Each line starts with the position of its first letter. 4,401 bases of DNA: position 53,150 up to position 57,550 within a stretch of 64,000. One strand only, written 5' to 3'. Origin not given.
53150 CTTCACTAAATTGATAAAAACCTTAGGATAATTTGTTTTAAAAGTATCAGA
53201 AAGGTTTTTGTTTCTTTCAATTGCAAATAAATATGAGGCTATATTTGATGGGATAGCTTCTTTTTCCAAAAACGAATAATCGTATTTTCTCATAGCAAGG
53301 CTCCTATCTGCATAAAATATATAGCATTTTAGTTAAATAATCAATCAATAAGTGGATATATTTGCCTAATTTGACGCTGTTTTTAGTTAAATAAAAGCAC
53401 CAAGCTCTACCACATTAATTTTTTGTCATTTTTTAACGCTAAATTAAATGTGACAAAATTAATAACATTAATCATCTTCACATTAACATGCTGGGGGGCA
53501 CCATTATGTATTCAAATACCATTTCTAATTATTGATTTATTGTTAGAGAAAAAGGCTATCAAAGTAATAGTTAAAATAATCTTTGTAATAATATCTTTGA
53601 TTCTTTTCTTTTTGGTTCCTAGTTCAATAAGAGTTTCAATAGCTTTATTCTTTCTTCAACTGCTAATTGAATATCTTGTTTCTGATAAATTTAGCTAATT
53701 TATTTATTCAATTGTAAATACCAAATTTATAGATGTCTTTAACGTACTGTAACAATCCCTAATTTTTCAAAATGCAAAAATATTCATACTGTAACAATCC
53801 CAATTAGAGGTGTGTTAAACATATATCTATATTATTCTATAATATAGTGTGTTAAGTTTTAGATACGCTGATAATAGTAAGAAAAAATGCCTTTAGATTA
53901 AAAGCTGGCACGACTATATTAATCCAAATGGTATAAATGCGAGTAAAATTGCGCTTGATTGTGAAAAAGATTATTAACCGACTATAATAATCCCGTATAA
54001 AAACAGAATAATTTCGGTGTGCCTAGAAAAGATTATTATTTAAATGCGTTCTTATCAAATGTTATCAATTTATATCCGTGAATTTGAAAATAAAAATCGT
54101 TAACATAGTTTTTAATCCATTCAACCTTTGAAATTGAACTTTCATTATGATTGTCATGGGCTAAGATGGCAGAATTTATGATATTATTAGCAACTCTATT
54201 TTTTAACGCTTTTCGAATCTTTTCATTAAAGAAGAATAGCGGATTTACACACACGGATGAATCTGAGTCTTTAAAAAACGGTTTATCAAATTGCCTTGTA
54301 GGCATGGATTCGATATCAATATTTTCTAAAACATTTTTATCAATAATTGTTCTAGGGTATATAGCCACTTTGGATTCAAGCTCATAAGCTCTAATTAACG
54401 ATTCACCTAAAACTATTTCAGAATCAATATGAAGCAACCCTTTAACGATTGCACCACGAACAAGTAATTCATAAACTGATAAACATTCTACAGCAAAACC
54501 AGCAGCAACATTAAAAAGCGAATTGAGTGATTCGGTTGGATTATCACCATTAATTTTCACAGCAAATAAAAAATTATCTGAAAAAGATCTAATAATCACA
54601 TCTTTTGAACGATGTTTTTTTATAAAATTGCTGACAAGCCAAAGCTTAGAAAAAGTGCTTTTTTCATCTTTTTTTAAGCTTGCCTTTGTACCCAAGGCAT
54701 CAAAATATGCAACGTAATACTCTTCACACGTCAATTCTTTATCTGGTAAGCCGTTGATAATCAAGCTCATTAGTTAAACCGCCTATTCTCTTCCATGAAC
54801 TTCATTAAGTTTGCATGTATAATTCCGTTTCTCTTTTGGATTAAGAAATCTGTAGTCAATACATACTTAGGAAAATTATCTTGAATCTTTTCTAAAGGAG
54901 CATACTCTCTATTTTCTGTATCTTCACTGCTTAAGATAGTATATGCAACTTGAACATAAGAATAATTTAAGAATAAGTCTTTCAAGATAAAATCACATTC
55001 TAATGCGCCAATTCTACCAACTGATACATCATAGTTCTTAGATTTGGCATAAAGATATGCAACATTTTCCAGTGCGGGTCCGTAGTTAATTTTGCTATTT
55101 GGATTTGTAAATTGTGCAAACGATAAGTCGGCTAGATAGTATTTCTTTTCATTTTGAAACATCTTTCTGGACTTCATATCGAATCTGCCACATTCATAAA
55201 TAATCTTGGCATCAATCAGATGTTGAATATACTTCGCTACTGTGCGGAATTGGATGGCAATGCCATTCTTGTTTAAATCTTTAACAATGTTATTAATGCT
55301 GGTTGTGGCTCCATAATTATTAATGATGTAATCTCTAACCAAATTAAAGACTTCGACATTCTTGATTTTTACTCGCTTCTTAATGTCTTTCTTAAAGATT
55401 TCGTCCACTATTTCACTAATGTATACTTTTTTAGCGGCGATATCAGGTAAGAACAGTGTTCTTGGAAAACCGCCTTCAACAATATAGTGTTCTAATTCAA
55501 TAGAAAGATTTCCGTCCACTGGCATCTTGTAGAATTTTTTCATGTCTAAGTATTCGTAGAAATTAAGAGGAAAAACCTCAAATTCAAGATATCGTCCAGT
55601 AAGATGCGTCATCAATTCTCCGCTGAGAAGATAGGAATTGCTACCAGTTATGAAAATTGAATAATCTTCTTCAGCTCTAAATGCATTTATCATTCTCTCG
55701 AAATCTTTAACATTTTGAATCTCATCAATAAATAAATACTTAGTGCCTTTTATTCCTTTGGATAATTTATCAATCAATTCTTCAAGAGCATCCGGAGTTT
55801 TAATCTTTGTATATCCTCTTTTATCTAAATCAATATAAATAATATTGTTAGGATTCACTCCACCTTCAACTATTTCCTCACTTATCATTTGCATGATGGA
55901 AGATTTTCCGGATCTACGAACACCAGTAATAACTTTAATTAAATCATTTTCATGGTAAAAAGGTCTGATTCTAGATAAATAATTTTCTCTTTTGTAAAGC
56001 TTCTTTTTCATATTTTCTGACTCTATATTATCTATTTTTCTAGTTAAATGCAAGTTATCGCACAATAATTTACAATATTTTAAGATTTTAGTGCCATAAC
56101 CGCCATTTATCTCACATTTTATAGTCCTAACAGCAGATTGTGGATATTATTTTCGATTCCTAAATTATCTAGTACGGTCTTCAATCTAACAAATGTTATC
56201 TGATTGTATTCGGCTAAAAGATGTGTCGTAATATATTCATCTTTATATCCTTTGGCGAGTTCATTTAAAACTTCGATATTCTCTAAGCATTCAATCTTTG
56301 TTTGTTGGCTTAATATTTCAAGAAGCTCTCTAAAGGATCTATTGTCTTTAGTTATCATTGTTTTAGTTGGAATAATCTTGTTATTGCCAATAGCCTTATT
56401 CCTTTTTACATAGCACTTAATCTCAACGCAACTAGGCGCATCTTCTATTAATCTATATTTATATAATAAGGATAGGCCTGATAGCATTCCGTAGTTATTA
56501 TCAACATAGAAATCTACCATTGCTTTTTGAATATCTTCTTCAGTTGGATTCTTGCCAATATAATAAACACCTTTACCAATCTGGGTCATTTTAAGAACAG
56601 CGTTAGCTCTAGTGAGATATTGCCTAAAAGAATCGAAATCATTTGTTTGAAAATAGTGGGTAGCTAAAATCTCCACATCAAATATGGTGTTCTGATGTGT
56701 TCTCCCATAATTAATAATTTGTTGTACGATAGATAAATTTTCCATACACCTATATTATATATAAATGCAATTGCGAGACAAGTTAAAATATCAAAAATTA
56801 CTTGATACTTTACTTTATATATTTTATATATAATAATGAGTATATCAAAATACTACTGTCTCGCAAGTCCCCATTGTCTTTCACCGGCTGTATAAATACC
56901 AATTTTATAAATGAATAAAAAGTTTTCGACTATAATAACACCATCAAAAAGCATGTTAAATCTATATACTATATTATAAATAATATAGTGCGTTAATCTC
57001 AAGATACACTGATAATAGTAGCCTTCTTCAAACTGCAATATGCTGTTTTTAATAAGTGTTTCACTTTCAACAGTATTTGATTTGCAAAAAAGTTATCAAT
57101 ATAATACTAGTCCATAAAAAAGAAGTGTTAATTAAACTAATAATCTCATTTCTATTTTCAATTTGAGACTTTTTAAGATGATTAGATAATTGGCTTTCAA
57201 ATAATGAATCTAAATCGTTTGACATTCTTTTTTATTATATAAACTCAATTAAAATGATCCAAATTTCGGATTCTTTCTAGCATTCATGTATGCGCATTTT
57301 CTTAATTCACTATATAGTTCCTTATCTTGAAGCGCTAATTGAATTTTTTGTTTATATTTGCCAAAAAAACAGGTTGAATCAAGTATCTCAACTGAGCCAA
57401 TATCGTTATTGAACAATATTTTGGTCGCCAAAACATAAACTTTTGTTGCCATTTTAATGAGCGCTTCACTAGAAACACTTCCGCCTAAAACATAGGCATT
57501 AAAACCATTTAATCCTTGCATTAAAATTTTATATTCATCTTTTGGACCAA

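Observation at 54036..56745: AbiEi-like regulator + COG1373 AAA/DUF4143 ATPase + unknown 244-aa protein operon: unassigned candidate defense system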

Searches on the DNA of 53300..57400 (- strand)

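Call 61: search_rna_families(source=window, start=53300, end=57400, threshold=evalue, max_evalue=1)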
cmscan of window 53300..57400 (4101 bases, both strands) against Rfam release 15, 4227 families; matches with E-value up to 1: 0.
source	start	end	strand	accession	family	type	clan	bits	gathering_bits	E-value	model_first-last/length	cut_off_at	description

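Call 71: search_dna_similar(query=window:53700-54035:-, collection=plasmids, mode=distant, max_evalue=0.001)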
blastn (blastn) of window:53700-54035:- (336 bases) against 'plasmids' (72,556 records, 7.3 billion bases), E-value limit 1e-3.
No match.

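Call 72: search_dna_similar(query=window:53700-54035:-, collection=phages, mode=distant, max_evalue=0.001)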
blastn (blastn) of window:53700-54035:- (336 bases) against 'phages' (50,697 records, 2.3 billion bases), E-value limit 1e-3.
No match.
